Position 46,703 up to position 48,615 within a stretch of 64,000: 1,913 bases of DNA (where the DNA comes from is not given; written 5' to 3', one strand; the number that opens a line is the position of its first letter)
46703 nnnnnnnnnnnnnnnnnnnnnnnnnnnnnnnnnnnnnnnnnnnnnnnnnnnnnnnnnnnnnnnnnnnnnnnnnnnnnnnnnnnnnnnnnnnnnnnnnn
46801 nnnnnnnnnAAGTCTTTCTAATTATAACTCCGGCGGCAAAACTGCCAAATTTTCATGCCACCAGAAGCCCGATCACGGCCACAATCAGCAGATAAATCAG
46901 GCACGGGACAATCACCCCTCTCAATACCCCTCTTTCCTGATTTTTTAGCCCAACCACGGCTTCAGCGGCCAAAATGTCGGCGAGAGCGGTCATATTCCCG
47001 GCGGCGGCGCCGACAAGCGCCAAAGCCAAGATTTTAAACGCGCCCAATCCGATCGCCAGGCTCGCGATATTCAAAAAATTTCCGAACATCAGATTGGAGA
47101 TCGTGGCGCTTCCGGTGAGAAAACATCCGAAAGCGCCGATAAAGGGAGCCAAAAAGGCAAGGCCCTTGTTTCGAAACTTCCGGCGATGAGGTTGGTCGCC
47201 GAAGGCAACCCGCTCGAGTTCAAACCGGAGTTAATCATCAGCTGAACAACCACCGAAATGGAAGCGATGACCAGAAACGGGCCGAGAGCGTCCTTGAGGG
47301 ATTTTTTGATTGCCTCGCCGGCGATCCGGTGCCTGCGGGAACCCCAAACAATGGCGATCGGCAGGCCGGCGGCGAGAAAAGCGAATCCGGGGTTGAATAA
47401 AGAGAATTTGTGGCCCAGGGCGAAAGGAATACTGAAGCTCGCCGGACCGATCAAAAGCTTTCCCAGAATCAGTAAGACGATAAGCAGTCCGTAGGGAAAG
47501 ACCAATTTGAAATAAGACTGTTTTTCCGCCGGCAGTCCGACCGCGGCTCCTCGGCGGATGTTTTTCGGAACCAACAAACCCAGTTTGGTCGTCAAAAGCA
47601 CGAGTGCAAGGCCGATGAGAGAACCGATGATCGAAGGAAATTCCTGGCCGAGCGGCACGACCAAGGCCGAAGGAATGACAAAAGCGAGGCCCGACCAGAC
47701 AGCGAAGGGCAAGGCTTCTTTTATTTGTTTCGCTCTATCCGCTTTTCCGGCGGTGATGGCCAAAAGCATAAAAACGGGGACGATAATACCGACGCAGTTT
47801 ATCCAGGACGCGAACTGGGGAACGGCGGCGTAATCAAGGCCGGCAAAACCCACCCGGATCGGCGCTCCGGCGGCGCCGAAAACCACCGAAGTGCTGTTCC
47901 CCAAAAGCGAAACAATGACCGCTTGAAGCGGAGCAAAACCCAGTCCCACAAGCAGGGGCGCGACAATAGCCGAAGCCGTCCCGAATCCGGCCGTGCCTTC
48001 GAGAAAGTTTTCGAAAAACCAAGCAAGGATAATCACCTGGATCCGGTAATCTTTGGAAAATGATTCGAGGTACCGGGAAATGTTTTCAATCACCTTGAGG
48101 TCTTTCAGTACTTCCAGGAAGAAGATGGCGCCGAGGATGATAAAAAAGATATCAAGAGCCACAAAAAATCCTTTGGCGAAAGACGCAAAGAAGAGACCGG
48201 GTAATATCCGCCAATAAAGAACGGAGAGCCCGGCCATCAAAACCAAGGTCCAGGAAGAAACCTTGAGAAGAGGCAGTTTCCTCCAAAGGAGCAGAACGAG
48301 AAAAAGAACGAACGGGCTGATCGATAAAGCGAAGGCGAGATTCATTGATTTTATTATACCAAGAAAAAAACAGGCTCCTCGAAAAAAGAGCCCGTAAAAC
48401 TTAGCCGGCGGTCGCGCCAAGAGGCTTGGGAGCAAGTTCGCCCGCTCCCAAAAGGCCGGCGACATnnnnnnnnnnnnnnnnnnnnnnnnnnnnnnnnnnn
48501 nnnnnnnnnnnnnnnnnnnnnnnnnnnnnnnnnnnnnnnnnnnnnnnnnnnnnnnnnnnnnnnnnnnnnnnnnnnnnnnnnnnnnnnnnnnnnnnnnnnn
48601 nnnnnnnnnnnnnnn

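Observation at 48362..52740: Three paralogous gene cassettes (leader + about 107-aa ORF + terminator) duplicated as complete units around a CopB-type ATPase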

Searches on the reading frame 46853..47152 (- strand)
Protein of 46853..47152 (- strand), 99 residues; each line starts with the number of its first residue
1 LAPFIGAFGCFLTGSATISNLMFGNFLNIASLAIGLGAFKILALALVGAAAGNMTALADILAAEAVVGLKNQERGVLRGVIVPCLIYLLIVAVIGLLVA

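Call 55: search_protein_families(library=pfam, proteins=[window:46853-47152:-], max_evalue=0.01)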
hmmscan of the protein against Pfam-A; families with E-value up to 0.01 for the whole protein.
window:46853-47152:- (99 aa): 1 family
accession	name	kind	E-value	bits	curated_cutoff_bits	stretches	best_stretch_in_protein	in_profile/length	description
PF02652.20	Lactate_perm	-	9.2e-22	77.9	27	1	1-97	425-521/522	L-lactate permease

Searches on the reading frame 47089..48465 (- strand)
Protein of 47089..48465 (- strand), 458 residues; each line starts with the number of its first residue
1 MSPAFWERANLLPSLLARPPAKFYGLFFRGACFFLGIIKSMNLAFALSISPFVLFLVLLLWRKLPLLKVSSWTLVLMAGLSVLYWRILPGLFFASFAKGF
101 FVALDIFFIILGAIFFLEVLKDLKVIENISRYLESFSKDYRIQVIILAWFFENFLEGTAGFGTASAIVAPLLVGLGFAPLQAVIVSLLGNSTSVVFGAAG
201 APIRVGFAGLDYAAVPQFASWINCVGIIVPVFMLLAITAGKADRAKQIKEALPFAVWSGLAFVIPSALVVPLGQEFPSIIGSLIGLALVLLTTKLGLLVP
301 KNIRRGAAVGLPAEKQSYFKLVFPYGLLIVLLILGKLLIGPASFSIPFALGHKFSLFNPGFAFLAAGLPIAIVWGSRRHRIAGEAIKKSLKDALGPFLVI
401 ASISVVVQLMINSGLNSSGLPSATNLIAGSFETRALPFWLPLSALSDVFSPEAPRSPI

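Call 55: search_protein_families(library=pfam, proteins=[window:47089-48465:-], max_evalue=0.01)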
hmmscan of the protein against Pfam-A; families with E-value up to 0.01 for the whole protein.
window:47089-48465:- (458 aa): 1 family
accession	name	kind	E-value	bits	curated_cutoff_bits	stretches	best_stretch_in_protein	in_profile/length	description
PF02652.20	Lactate_perm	-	1.6e-54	186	27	2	45-336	3-297/522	L-lactate permease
